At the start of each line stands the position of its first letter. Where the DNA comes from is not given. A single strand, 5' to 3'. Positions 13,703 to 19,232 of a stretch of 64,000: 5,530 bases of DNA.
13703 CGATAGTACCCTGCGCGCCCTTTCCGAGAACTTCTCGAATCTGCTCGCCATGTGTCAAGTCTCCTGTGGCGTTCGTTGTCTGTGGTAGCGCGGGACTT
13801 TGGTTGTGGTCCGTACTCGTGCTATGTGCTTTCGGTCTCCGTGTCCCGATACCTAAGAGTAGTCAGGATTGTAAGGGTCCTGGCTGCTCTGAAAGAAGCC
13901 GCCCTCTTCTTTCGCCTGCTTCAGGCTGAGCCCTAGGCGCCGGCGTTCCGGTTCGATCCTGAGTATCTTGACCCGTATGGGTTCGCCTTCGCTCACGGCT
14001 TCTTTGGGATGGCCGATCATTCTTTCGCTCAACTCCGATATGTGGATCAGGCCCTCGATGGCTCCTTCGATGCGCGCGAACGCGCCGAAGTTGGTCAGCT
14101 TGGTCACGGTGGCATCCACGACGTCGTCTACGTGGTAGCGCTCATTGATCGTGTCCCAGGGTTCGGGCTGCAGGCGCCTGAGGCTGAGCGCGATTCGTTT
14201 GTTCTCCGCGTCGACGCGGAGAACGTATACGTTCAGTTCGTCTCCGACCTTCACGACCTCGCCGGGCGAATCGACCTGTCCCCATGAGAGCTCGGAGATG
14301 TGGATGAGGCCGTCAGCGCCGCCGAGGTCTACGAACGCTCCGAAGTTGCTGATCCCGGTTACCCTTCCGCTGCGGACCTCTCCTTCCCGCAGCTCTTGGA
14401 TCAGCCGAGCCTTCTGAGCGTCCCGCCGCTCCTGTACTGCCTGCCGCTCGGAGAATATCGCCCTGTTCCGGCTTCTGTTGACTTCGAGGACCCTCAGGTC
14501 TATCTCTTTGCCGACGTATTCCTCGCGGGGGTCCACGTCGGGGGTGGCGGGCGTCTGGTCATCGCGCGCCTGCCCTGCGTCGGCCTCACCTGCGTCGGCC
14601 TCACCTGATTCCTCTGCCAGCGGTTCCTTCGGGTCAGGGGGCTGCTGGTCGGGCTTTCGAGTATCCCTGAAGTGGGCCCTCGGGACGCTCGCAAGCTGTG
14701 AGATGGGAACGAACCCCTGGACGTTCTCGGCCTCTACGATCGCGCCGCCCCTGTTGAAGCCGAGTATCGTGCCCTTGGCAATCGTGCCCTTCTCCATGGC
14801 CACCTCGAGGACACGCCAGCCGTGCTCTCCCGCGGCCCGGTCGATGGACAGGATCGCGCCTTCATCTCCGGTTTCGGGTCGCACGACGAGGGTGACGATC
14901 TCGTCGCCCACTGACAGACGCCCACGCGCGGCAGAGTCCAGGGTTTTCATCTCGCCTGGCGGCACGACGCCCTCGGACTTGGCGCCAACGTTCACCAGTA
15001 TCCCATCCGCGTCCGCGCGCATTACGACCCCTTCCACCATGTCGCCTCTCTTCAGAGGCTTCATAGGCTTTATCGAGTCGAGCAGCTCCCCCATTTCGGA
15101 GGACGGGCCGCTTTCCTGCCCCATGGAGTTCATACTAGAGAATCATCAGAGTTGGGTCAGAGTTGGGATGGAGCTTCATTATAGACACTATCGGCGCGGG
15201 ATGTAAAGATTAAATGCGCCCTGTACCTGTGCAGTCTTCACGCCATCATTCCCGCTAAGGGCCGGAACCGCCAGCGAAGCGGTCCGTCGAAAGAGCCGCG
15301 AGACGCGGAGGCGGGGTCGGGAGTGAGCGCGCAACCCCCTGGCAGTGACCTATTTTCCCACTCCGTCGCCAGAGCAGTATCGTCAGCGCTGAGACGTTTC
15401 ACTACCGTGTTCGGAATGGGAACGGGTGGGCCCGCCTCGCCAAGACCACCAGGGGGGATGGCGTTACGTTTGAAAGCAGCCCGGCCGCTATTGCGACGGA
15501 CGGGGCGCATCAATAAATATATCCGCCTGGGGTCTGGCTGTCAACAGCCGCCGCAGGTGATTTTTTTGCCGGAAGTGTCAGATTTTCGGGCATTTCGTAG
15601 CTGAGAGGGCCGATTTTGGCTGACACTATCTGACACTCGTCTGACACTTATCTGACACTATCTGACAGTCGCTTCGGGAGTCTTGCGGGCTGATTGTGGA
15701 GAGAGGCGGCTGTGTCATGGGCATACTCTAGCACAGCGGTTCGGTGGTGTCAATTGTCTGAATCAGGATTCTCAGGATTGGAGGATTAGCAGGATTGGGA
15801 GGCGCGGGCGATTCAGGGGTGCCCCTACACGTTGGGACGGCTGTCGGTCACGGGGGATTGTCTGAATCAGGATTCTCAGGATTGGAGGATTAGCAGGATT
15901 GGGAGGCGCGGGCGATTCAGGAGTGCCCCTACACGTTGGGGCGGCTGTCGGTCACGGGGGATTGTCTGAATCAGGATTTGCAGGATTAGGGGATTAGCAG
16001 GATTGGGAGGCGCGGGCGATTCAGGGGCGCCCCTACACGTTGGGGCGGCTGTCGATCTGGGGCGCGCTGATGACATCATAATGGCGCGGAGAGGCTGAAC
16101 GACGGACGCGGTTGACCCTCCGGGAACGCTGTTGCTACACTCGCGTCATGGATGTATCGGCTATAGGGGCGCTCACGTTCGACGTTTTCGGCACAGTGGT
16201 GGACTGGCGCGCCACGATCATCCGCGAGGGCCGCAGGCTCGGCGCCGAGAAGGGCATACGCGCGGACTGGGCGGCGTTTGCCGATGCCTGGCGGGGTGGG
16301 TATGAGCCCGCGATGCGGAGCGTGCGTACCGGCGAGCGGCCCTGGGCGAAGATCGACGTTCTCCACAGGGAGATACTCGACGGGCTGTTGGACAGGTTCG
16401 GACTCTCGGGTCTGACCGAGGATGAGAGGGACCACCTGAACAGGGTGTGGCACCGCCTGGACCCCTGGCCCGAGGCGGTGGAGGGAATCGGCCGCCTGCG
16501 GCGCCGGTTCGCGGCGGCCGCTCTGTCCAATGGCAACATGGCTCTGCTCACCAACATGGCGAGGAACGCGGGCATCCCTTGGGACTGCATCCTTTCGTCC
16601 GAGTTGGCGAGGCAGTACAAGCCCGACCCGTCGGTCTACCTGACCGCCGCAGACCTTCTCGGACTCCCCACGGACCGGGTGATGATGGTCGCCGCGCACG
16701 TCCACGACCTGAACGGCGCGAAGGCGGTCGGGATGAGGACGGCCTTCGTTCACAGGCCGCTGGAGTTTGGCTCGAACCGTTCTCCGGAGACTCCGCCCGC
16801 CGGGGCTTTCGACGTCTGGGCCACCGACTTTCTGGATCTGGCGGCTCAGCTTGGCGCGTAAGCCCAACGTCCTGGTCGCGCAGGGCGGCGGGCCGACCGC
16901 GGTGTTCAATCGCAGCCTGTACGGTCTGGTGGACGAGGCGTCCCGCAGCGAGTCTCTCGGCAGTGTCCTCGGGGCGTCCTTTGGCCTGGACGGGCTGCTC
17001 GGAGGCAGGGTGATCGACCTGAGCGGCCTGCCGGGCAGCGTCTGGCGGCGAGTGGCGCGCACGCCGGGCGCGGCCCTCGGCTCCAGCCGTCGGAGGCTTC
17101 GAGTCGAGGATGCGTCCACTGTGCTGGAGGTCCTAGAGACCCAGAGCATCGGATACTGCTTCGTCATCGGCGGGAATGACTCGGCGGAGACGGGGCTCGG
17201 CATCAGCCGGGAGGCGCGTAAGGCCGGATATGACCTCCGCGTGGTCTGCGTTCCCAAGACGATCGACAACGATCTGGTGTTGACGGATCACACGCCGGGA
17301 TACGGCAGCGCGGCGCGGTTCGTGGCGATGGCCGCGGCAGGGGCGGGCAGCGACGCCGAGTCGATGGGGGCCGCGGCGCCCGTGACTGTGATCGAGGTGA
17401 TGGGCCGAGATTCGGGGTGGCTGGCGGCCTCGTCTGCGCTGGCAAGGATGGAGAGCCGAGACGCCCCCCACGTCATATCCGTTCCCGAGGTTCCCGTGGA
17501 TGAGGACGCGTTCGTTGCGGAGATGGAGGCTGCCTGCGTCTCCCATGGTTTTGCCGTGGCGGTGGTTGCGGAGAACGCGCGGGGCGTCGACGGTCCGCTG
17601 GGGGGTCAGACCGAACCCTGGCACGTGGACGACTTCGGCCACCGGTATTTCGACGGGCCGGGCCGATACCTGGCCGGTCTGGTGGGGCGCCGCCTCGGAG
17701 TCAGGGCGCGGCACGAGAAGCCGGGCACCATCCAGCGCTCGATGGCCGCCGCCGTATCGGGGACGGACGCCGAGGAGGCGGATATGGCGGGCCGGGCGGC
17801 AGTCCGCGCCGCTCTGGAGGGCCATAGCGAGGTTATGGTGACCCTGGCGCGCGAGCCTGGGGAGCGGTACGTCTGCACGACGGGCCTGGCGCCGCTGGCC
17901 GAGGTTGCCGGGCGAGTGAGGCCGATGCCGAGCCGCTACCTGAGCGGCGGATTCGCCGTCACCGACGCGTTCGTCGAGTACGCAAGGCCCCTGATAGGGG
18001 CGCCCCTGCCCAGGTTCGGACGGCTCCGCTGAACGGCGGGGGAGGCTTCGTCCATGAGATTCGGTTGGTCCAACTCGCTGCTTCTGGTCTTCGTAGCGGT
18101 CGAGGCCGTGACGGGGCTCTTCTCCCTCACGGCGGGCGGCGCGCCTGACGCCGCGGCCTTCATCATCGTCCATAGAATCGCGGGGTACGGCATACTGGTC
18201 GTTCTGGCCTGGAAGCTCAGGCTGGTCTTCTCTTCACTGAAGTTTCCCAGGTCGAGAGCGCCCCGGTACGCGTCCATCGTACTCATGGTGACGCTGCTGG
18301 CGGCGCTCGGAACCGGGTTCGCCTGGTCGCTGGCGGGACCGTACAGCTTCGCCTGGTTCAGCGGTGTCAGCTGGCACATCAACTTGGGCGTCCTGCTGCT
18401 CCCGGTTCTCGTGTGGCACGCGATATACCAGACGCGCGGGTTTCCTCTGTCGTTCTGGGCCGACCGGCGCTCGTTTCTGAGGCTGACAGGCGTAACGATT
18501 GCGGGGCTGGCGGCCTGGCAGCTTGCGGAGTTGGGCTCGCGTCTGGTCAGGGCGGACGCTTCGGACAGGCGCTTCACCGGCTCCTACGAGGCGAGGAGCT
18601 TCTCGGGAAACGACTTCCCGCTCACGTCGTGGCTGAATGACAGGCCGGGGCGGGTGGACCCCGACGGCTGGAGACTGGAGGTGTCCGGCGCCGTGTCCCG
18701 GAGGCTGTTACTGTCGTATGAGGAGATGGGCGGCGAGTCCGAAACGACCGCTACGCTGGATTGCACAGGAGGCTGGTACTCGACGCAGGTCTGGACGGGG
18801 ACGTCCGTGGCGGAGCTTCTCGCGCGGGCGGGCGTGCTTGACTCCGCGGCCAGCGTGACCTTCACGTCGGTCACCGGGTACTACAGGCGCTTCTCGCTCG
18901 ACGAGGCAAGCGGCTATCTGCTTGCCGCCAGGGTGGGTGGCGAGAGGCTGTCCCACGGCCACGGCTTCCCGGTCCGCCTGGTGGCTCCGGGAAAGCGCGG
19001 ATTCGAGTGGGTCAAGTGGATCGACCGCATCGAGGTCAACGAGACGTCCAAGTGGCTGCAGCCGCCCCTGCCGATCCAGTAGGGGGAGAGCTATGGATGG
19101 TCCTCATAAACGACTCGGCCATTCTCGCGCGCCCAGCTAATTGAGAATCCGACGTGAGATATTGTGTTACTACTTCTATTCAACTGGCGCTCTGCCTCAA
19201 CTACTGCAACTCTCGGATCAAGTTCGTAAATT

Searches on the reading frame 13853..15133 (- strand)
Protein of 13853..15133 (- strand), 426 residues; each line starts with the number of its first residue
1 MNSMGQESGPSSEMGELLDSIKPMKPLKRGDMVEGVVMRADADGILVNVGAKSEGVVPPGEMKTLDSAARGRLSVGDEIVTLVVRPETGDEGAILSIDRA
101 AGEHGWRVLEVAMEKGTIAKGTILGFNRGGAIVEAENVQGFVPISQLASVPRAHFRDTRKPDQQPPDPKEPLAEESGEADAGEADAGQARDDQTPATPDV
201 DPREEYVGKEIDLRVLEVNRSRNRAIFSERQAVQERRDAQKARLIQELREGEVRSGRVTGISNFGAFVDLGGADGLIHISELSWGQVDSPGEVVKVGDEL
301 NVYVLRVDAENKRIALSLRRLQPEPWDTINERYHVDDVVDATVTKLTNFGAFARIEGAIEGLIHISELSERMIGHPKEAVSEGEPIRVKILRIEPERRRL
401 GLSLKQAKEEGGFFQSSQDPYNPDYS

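Call 14: search_protein_families(library=pfam, proteins=[window:13853-15133:-])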
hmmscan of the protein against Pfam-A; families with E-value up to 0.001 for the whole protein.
window:13853-15133:- (426 aa): 3 families
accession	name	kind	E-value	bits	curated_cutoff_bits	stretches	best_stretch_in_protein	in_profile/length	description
PF00575.29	S1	-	6.2e-66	219.2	22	4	248-319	2-74/74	S1 RNA binding domain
PF23459.1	S1_RRP5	-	4.8e-17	62.7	27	1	336-404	4-72/72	RRP5 S1 domain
PF13509.12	S1_2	-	1.1e-05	25.8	21.8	0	251-304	2-48/61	S1 domain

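Call 20: find_homologous_proteins(query=window:13853-15133:-, max_evalue=1e-50)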
Query window:13853-15133:- (426 aa): 7934 proteins with E <= 1e-50 among 8000 candidates; the best 120 are listed.
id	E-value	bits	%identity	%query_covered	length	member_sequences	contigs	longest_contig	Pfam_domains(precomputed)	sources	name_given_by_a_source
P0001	1.8e-274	928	100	100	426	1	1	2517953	PF00575.30,PF23459.2,PF13509.13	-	-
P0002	3.3e-203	694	77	99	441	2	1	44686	PF00575.30,PF23459.2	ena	-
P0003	5.4e-203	693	77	99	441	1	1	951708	PF00575.30,PF23459.2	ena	-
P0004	1.2e-201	688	76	99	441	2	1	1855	PF00575.30,PF23459.2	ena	-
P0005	1.8e-200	685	76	99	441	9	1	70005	PF00575.30,PF23459.2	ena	-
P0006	1.8e-200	684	77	99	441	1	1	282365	PF00575.30,PF23459.2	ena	-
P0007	4.4e-200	683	78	97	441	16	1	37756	PF00575.30,PF23459.2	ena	-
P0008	2.6e-199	681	77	99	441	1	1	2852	PF00575.30,PF23459.2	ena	-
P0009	2.8e-196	671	78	95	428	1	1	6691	PF00575.30,PF23459.2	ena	-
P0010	3.2e-195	667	73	99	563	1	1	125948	PF00575.30,PF23459.2,PF21710.4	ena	-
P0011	9.1e-187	639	70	99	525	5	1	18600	PF00575.30,PF23459.2,PF21710.4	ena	-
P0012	1.6e-183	629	69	99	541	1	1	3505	PF00575.30,PF23459.2,PF21710.4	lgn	-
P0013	3.2e-182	624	71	97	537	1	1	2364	PF00575.30,PF23459.2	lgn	-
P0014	4.9e-182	624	70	95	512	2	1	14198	PF00575.30,PF23459.2,PF13509.13,PF21710.4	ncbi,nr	ncbi:MAG: S1 RNA-binding domain-containing protein [Chloroflexi bacterium]|nr:S1 RNA-binding domain-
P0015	1.6e-177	609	63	98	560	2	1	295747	PF00575.30,PF23459.2,PF13509.13,PF21710.4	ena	-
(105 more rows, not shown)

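Call 21: find_encoding_contigs(protein=P0001, flank=10000, max_places=10)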
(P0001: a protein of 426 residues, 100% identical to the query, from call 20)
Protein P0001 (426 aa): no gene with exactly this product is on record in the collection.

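Call 22: find_encoding_contigs(protein=P0003, flank=10000, max_places=4)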
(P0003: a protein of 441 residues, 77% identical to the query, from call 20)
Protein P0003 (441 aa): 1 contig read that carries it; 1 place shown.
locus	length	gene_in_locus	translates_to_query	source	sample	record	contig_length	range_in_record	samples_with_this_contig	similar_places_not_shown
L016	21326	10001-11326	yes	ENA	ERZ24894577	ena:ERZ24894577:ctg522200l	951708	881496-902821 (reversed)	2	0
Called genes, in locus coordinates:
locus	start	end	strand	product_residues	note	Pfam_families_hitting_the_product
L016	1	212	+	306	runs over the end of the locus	PF00005:ABC_tran, PF13304:AAA_21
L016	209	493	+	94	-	-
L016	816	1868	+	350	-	PF12679:ABC2_membrane_2, PF10920:DUF2705, PF12730:ABC2_membrane_4 (weak)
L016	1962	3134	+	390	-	PF00155:Aminotran_1_2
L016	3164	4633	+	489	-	PF07161:LppX_LprAFG (faint), PF00160:Pro_isomerase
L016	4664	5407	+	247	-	PF00106:adh_short, PF08659:KR, PF13561:adh_short_C2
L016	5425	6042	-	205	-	PF00485:PRK, PF13238:AAA_18 (weak), PF13671:AAA_33 (weak)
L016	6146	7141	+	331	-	PF00389:2-Hacid_dh, PF02826:2-Hacid_dh_C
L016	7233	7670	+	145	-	-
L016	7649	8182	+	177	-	-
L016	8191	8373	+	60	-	-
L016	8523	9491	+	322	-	PF00583:Acetyltransf_1, PF13527:Acetyltransf_9, PF13673:Acetyltransf_10 (weak), PF08445:FR47 (faint), PF13508:Acetyltransf_7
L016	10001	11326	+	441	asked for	PF00575:S1, PF23459:S1_RRP5 (weak)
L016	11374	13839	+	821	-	PF02861:Clp_N, PF02861:Clp_N, PF00004:AAA, PF13191:AAA_16, PF17871:AAA_lid_9, PF07724:AAA_2, PF00004:AAA, PF07728:AAA_5, +10 more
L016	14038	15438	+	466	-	PF18073:Zn_ribbon_LapB, PF13481:AAA_25, PF03796:DnaB_C (faint), PF06745:ATPase (weak), PF13191:AAA_16 (weak), PF13541:ChlI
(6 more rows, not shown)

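Call 23: find_encoding_contigs(protein=P0006, flank=10000, max_places=4)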
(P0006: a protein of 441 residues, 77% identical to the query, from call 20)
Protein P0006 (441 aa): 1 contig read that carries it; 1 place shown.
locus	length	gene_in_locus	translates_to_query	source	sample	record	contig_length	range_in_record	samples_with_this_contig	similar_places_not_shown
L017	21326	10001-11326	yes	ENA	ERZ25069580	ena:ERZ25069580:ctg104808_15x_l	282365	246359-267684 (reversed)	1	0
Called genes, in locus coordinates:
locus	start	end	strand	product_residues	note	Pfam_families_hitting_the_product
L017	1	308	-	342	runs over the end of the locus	PF00005:ABC_tran, PF13304:AAA_21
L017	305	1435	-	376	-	PF01032:FecCD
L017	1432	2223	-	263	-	PF00561:Abhydrolase_1, PF12146:Hydrolase_4, PF12697:Abhydrolase_6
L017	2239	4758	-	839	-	PF01497:Peripla_BP_2 (weak)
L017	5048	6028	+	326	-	PF00389:2-Hacid_dh, PF02826:2-Hacid_dh_C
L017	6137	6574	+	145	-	-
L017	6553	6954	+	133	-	-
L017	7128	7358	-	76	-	PF10041:DUF2277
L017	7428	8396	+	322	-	PF00583:Acetyltransf_1, PF13527:Acetyltransf_9 (weak), PF13673:Acetyltransf_10 (weak), PF13508:Acetyltransf_7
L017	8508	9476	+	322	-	PF00583:Acetyltransf_1, PF13527:Acetyltransf_9 (weak), PF13673:Acetyltransf_10 (weak), PF13508:Acetyltransf_7 (weak)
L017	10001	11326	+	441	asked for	PF00575:S1, PF23459:S1_RRP5 (weak)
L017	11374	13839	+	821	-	PF02861:Clp_N, PF02861:Clp_N, PF00004:AAA, PF13191:AAA_16, PF17871:AAA_lid_9, PF07724:AAA_2, PF00004:AAA, PF07728:AAA_5, +10 more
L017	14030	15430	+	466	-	PF18073:Zn_ribbon_LapB, PF13481:AAA_25, PF03796:DnaB_C (faint), PF06745:ATPase, PF13191:AAA_16 (weak), PF13401:AAA_22 (weak), PF13541:ChlI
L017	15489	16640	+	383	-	PF01969:Ni_insertion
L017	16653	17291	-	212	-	PF13483:Lactamase_B_3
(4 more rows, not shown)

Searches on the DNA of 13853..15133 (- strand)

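Call 92: search_rna_families(sources=[L016, L017], threshold=gathering)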
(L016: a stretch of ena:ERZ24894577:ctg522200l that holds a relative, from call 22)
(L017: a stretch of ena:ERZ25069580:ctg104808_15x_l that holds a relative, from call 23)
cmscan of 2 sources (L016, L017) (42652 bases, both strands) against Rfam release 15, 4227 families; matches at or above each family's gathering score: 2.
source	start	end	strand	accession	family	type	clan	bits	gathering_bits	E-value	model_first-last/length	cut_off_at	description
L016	9607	9723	+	RF00001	5S_rRNA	Gene; rRNA;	CL00113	90.9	38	2e-18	1-120/120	no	5S ribosomal RNA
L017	9592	9708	+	RF00001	5S_rRNA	Gene; rRNA;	CL00113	90.9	38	2e-18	1-120/120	no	5S ribosomal RNA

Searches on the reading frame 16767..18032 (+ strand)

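Call 49: search_protein_families(library=pfam, proteins=[window:16767-18032:+], max_evalue=0.00001)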
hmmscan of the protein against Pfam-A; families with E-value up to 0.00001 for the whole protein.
window:16767-18032:+ (421 aa): 1 family
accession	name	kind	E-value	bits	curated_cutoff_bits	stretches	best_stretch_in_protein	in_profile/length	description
PF00365.25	PFK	-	1.2e-43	149.9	30.9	1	34-329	1-259/277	Phosphofructokinase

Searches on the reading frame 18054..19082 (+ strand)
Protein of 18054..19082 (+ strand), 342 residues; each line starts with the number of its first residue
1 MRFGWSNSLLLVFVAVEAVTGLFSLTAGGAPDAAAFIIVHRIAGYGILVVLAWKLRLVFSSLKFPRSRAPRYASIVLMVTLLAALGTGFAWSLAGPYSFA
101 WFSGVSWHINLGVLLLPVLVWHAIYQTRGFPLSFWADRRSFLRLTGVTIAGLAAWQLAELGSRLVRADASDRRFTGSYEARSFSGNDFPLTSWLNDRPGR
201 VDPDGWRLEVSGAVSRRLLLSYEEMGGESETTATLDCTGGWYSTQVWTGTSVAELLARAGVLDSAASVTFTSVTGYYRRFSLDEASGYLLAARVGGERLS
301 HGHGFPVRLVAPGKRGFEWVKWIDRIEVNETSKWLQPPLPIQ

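Call 49: search_protein_families(library=pfam, proteins=[window:18054-19082:+], max_evalue=0.00001)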
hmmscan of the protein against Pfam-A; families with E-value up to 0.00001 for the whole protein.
window:18054-19082:+ (342 aa): 1 family
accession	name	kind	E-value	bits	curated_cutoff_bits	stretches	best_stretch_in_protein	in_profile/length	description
PF00174.25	Oxidored_molyb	-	1.5e-29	103.2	24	1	198-331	5-163/169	Oxidoreductase molybdopterin binding domain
